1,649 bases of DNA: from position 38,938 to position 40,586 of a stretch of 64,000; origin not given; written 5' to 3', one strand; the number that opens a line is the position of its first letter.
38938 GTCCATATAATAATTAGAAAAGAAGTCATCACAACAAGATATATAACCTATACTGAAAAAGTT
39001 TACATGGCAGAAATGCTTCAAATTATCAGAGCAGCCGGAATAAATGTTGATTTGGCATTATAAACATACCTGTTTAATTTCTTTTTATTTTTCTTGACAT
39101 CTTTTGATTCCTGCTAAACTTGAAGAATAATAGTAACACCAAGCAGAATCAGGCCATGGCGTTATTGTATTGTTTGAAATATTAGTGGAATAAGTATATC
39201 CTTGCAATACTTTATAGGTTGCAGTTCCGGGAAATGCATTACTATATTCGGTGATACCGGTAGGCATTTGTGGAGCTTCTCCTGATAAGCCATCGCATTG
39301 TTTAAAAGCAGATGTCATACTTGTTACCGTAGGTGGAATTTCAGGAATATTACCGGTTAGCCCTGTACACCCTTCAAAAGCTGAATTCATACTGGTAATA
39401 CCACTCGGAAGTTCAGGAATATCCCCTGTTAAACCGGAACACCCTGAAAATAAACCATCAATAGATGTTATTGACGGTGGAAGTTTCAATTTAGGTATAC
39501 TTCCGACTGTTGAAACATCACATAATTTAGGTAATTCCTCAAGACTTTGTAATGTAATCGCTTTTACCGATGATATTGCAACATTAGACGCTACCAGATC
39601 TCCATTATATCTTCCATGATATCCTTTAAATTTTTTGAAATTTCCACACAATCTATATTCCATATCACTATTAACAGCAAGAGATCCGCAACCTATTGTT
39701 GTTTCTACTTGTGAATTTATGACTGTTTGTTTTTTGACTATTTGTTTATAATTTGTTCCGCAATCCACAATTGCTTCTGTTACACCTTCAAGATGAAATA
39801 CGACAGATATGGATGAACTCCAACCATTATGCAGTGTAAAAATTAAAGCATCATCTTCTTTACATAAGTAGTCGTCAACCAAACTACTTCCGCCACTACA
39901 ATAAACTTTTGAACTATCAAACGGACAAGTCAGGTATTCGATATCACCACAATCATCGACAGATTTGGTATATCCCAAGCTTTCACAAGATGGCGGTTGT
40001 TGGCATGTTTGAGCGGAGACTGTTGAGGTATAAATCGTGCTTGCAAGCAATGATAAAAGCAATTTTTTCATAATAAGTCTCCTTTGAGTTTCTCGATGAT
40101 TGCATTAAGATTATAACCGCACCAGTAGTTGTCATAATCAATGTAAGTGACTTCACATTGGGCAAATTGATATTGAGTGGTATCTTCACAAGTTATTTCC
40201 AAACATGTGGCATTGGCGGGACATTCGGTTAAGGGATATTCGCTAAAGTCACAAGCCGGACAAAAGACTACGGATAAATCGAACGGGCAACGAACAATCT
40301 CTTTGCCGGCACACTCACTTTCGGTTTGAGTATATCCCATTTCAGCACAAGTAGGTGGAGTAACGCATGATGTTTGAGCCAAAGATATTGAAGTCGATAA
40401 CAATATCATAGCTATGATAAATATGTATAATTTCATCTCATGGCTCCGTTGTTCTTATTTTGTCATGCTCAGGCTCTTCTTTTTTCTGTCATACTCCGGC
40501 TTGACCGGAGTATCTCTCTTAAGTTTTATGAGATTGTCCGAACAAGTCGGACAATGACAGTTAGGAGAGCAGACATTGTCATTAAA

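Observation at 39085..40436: Operon of two secreted cysteine-rich proteins sharing an unrecognised N-terminal Cys module, one tipped with BspA/LRR-like repeats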

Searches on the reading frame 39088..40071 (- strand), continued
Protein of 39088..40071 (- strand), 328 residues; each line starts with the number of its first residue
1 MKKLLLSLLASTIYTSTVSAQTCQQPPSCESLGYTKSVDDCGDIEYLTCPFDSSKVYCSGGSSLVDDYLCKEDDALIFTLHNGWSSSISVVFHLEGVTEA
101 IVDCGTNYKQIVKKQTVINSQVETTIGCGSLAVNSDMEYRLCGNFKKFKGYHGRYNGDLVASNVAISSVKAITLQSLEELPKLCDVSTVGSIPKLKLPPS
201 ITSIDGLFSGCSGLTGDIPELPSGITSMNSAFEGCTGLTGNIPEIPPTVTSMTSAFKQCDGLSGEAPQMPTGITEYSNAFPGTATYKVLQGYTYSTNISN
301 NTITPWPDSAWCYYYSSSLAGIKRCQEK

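Call 69: predict_structure(alignment_id=A5)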
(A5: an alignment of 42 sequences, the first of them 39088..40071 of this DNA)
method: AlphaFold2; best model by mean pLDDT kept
length: 328 residues; sequences in the alignment: 42
mean_pLDDT: 79.6   pTM: 0.73
mean pLDDT of the five models: 79.6, 79.4, 78.8, 76.6, 75.3
residues with pLDDT >= 90: 131; 70-90: 105; 50-70: 82; < 50: 10
segments of 3 or more residues with pLDDT < 50: 286-289
pLDDT, mean of each block of 10 residues (from residue 1): 53 53 68 66 73 73 59 92 87 90 76 64 77 88 93 84 83 94 88 85 96 93 97 94 96 94 92 93 57 66 83 64 51
secondary structure, 60 per line:
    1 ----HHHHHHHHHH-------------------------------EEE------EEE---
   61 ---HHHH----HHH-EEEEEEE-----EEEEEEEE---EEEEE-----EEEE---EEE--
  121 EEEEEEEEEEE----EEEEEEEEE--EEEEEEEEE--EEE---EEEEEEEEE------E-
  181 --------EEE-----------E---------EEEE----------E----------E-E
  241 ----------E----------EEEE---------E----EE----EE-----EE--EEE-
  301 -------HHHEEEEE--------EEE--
elements in order: H5-14 E46-48 E55-57 H64-67 E76-82 E88-95 E99-103 E109-112 E116-118 E121-131 E136-144 E147-155 E158-160 E164-172 E189-191 E213-216 E262-265 E297-299 E311-315 E324-326
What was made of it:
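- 39085..40071 (-): Large gene, 328 aa: signal peptide, N-module, beta-sandwich, LRR repeats and a C-terminal cap. AF2 mean pLDDT is 79.6 and pTM 0.73 (call 69).
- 39556..39846 (-): Beta-sandwich middle domain (residues 76-172). AF2 predicts an all-beta region with block pLDDT of 64-93 (call 69).
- The N-module's pLDDT is only 66-73 in the 328-aa model (call 69).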

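Call 73: fold_search(model_id=the predicted structure, library=pdb)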
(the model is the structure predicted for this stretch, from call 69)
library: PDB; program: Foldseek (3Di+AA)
matches with E <= 10: 1141; with E <= 0.001: 0
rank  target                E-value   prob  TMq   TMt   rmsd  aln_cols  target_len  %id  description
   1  6mlx_B                1.2e-02  1.00  0.23  0.33   8.6       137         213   20  Crystal structure of T. pallidum Leucine Rich Repeat protein (TpLRR) (released 2019-07-17)
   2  6e7h_A                5.5e-02  0.87  0.19  0.19  10.2       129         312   12  Crystal structure of H5 hemagglutinin mutant Y161A from A/Viet Nam/1203/2004 H5N1 influenza virus in complex with 3'-G (released 2019-06-19)
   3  9lho_A                6.1e-02  0.57  0.16  0.17   9.3       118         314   14  CryoEM structure of H7 hemagglutinin in complex with a human neutralizing antibody 6Y13 (released 2025-12-03)
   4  9lv1_A                6.1e-02  0.54  0.17  0.17  16.2       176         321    8  Crystal structure of H1 Haemagglutinin HN/18 from Influenza A virus (released 2026-02-18)
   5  5huf_A                7.9e-02  0.66  0.19  0.19  15.6       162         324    9  The crystal structure of hemagglutinin from A/gyrfalcon/Washington/41088-6/2014 influenza virus (released 2016-04-13)
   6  5o0o_A                7.9e-02  0.20  0.13  0.14  11.4       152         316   15  Deglycosylated Nogo Receptor with native disulfide structure 5 (released 2017-10-18)
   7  4f3z_E                8.8e-02  0.47  0.17  0.18  16.3       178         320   11  Crystal structure of a swine H1N2 influenza virus hemagglutinin (released 2012-07-04)
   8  5v2a_A                9.3e-02  0.72  0.19  0.20  15.4       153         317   10  Crystal structure of Fab H7.167 in complex with influenza virus hemagglutinin from A/Shanghai/02/2013 (H7N9) (released 2017-04-05)
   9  1rv0_H                1.0e-01  0.47  0.17  0.17  15.5       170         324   10  1930 Swine H1 Hemagglutinin complexed with LSTA (released 2004-03-30)
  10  4uo1_C                1.0e-01  0.35  0.17  0.17  21.4       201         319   11  Structure of the A_Equine_Richmond_07 H3 haemagglutinin in complex with 3SLN (released 2014-07-23)
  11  1ruy_H                1.1e-01  0.60  0.17  0.18  15.7       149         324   11  1930 Swine H1 Hemagglutinin (released 2004-03-30)
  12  4i78_A                1.1e-01  0.38  0.17  0.17  16.5       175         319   11  Crystal structure of a subtype H17 hemagglutinin homologue from A/little yellow-shouldered bat/Guatemala/060/2010 (H17 (released 2013-01-16)
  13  9nrr_A                1.1e-01  0.51  0.18  0.19  15.8       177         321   10  Crystal structure of the H5 influenza virus hemagglutinin from A/duck/France/161108h/2016 (H5N8) clade 2.3.4.4b (released 2026-01-14)
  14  4ufr_A                1.2e-01  0.25  0.14  0.10  12.3       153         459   14  Structure of the ectodomain of LGR5 in complex with R-spondin-2 (Fu1Fu2) (released 2015-07-08)
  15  7dea_A                1.3e-01  0.69  0.18  0.18  15.4       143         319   12  Structure of an avian influenza H5 hemagglutinin from the influenza virus A/duck Northern China/22/2017 (H5N6) (released 2021-11-03)
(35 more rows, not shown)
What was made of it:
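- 39196..39483 (-): Three 24-aa BspA/DUF285-type leucine-rich repeats plus a partial fourth (residues 197-292). Best PDB match is TpLRR 6mlx_B, prob 1.0, E 1.2e-2 (call 73).
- On Pfam LRR_5 (BspA-type LRR, PF13306): Best PDB match is TpLRR 6mlx_B, prob 1.00, E 1.2e-2 (call 73).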

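Call 87: search_protein_families(library=phrogs, proteins=[window:39088-40071:-], max_evalue=0.01)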
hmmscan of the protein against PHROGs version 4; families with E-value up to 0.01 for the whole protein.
window:39088-40071:- (328 aa): 1 family
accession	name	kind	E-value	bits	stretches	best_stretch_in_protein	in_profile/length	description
phrog_9915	-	unknown function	6.2e-06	24.7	1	113-268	1618-1777/1813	-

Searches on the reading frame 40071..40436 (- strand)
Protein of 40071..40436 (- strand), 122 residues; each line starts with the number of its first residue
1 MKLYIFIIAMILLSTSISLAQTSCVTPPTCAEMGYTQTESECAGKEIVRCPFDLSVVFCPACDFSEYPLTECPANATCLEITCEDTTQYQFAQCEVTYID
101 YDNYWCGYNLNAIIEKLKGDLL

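Call 6: search_protein_families(library=pfam, proteins=[window:40071-40436:-], max_evalue=1)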
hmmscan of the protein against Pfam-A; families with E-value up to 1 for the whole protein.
window:40071-40436:- (122 aa): 0 families

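Call 8: search_protein_families(library=ncbifam, proteins=[window:40071-40436:-], max_evalue=1)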
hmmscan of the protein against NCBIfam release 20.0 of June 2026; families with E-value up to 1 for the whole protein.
window:40071-40436:- (122 aa): 0 families

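Call 13: find_homologous_proteins(query=window:40071-40436:-, max_evalue=0.01)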
Query window:40071-40436:- (122 aa): 4 proteins with E <= 0.01 among 4 candidates.
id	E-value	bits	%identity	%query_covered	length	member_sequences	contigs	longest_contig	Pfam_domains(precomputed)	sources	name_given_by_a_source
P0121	1.2e-73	263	96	100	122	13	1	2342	-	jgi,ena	-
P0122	1.1e-63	231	82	100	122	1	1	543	-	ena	-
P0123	3.6e-55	203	85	89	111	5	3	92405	-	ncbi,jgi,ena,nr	ncbi:MAG: hypothetical protein E7012_00575 [Alphaproteobacteria bacterium]|nr:hypothetical protein [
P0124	2.8e-46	174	70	89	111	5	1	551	-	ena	-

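Call 14: find_encoding_contigs(protein=P0123, flank=6000, max_places=4)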
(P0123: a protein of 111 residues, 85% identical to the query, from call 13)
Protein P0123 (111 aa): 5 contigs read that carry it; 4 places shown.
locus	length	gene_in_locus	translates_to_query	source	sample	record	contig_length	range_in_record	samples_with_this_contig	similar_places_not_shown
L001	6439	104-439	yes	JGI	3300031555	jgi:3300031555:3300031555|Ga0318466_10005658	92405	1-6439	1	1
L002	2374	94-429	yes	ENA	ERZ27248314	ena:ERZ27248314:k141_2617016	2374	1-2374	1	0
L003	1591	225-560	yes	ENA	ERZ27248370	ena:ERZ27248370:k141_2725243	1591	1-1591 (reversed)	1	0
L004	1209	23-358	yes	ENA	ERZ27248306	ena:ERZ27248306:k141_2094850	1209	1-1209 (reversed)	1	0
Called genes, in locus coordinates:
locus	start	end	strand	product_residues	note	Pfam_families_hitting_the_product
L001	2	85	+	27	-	?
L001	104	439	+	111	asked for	-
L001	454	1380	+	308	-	PF03382:DUF285, PF13306:LRR_5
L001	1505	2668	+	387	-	PF01612:DNA_pol_A_exo1, PF00570:HRDC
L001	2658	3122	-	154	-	PF00383:dCMP_cyt_deam_1, PF14437:MafB19-deam, PF14439:Bd3614-deam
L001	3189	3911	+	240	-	PF01479:S4, PF00849:PseudoU_synth_2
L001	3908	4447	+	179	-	PF03602:Cons_hypoth95, PF13847:Methyltransf_31, PF13649:Methyltransf_25 (faint)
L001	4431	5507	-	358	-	-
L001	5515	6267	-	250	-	PF01553:Acyltransferase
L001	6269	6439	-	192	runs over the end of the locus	PF02698:DUF218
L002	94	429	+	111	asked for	-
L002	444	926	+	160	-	-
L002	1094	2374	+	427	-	?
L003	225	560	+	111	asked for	-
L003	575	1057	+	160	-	-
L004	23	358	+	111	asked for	-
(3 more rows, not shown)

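Call 15: find_encoding_contigs(protein=P0121, flank=6000, max_places=4)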
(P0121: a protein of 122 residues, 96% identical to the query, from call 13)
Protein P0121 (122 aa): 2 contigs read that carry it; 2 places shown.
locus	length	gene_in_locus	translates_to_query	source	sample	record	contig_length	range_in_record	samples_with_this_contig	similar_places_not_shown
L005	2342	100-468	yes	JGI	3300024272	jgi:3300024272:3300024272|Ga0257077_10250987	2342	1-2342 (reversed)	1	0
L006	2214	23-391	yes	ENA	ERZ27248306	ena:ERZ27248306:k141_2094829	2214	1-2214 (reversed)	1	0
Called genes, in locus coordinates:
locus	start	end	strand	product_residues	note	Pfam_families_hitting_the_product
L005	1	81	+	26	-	?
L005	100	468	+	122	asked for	-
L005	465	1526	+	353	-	-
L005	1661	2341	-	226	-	?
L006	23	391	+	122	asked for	-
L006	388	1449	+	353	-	-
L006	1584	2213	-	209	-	?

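Call 22: search_solved_structures(query=window:40071-40436:-, max_evalue=10)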
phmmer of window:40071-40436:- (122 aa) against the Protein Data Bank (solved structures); distinct sequences matched with E-value up to 10: 1.
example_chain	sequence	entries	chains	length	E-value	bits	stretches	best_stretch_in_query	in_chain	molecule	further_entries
3op6_A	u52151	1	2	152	1.4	12.3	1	19-98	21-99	Uncharacterized protein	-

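Call 49: predict_structure(alignment_id=A3)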
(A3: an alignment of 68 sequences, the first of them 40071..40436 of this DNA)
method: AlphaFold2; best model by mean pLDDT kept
length: 122 residues; sequences in the alignment: 68
mean_pLDDT: 72.0   pTM: 0.37
mean pLDDT of the five models: 72.0, 71.4, 70.9, 70.4, 69.3
residues with pLDDT >= 90: 12; 70-90: 61; 50-70: 38; < 50: 11
segments of 3 or more residues with pLDDT < 50: 103-105, 107-109
pLDDT, mean of each block of 10 residues (from residue 1): 68 64 79 88 82 88 79 79 81 59 48 55 47
secondary structure, 60 per line:
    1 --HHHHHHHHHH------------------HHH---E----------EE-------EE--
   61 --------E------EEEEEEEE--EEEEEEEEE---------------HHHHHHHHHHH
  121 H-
elements in order: H3-12 E76-83 E86-94 H110-121
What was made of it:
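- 40068..40436 (-): Small gene, 122 aa. Signal peptide 40377-40436; 5-Cys N-module 40260-40376; 6-Cys second module (mod2) 40119-40253; C-terminal helix 40074-40109. AF2 mean pLDDT is 72, with the N-module at 79-88 (call 49).
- AF2 models the module as a compact unit (call 49).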

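Call 52: fold_search(model_id=the predicted structure, library=pdb)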
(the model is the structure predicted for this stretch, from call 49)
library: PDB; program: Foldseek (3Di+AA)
matches with E <= 10: 36; with E <= 0.001: 0
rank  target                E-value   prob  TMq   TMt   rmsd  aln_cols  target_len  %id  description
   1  9b1e_B                3.4e+00  0.02  0.13  0.07  20.9       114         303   11  Cryo-EM structure of native SWR1 bound to nucleosome (composite structure) (released 2024-10-09)
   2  2x24_B                5.0e+00  0.02  0.15  0.04  13.4        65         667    9  bovine ACC2 CT domain in complex with inhibitor (released 2011-01-26)
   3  3ff6_C                5.0e+00  0.02  0.15  0.03  13.2        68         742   12  Human ACC2 CT domain with CP-640186 (released 2009-05-19)
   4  5l6l_E                5.3e+00  0.03  0.14  0.28  11.4        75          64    9  Structure of Caulobacter crescentus VapBC1 bound to operator DNA (released 2016-12-28)
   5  4asi_E                5.3e+00  0.03  0.15  0.04  13.3        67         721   12  Crystal structure of human ACACA C-terminal domain (released 2012-08-29)
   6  1z0r_MODEL_1_A        5.7e+00  0.03  0.16  0.32  12.4        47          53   13  Solution Structure of the N-terminal DNA Recognition Domain of the Bacillus subtilis Transcription-State Regul (released 2005-03-15)
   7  4yx1_A                5.7e+00  0.02  0.15  0.25  14.5        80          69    9  SpaO(SPOA2) (released 2015-06-03)
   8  5l6m_E                5.7e+00  0.01  0.11  0.16  11.9        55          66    9  Structure of Caulobacter crescentus VapBC1 (VapB1deltaC:VapC1 form) (released 2016-12-28)
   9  4asi_F                6.1e+00  0.02  0.15  0.04  13.3        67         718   12  Crystal structure of human ACACA C-terminal domain (released 2012-08-29)
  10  4asi_D                6.1e+00  0.02  0.15  0.04  13.3        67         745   12  Crystal structure of human ACACA C-terminal domain (released 2012-08-29)
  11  8p7a_A                6.5e+00  0.02  0.14  0.07   7.6        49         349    6  Crystal structure of the ORD domain of human ORP8 (released 2023-08-23)
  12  4yx1_B                6.5e+00  0.02  0.16  0.26  15.4        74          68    9  SpaO(SPOA2) (released 2015-06-03)
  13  5k8j_A                6.9e+00  0.02  0.16  0.23  11.5        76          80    9  Structure of Caulobacter crescentus VapBC1 (apo form) (released 2016-12-28)
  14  5f59                  6.9e+00  0.01  0.13  0.11  12.6        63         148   17  The crystal structure of MLL3 SET domain (released 2016-02-24)
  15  6g2h_C                7.4e+00  0.02  0.15  0.03  12.8        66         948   12  Filament of acetyl-CoA carboxylase and BRCT domains of BRCA1 (ACC-BRCT) core at 4.6 A resolution (released 2018-06-13)
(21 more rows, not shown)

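Call 87: search_protein_families(library=phrogs, proteins=[window:40071-40436:-], max_evalue=0.01)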
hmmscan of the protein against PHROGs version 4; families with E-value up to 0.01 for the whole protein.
window:40071-40436:- (122 aa): 0 families
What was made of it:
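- On Any described domain family, for the 5-Cys N-module: NCBIfam gives nothing (call 8), PHROGs nothing (call 87), PDB sequences nothing (best E 1.4, call 22).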

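Call 91: fold_search(model_id=the predicted structure, library=viral)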
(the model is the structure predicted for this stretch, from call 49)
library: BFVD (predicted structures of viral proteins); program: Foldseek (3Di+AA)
matches with E <= 10: 121; with E <= 0.001: 0
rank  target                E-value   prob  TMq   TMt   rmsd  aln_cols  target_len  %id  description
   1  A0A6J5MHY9            5.7e-01  0.07  0.15  0.17  15.1       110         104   17  Uncharacterized protein [uncultured Caudovirales phage]
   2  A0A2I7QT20            1.4e+00  0.02  0.14  0.04  20.9       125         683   10  (no name in the UniProt tables at hand)
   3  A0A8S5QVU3            1.5e+00  0.04  0.17  0.10  12.1       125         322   12  Uncharacterized protein [Siphoviridae sp. ctzSN25]
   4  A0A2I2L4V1            1.6e+00  0.02  0.15  0.12  22.0       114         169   12  Transmembrane domain-containing protein [Orpheovirus IHUMI-LCC2]
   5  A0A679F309            1.9e+00  0.03  0.16  0.07  23.0       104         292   14  (no name in the UniProt tables at hand)
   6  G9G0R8                2.0e+00  0.01  0.10  0.13  16.7        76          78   16  Envelope glycoprotein (Fragment) [Human immunodeficiency virus 2]
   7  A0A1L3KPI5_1          2.3e+00  0.02  0.15  0.03  26.8       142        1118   14  RNA-dependent RNA polymerase [Beihai bunya-like virus 3]
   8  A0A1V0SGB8            2.4e+00  0.04  0.17  0.10  19.2        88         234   11  Uncharacterized protein [Hokovirus HKV1]
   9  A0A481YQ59            2.4e+00  0.01  0.14  0.06  16.9       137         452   18  Glycosyl hydrolase family 16 [Iridovirus LCIVAC01]
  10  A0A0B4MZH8            2.9e+00  0.02  0.16  0.09  18.1       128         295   10  Uncharacterized protein [Streptococcus phage SOCP]
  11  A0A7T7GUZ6            3.1e+00  0.01  0.12  0.04  24.2       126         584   10  RNA-directed RNA polymerase [Vansystermes virus]
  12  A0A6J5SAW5            3.6e+00  0.06  0.14  0.27  10.6        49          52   14  Uncharacterized protein [uncultured Caudovirales phage]
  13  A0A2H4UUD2            3.6e+00  0.02  0.15  0.09  23.7       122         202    6  Uncharacterized protein [Bodo saltans virus]
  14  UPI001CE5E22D         3.6e+00  0.01  0.16  0.11  20.2       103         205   10  (no name look-up for this kind of identifier)
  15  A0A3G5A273            3.6e+00  0.01  0.15  0.08  21.2       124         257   10  Uncharacterized protein [Harvfovirus sp.]
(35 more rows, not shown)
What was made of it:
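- On Any described domain family, for the 5-Cys N-module: Foldseek against PDB gives best E 3.4 (call 52) and against BFVD best E 0.57 (call 91).
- Foldseek against BFVD gives nothing (call 91).
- Tried and rejected: Fold searches: Foldseek with the 122-aa model gave nothing against PDB or BFVD (calls 52, 91).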
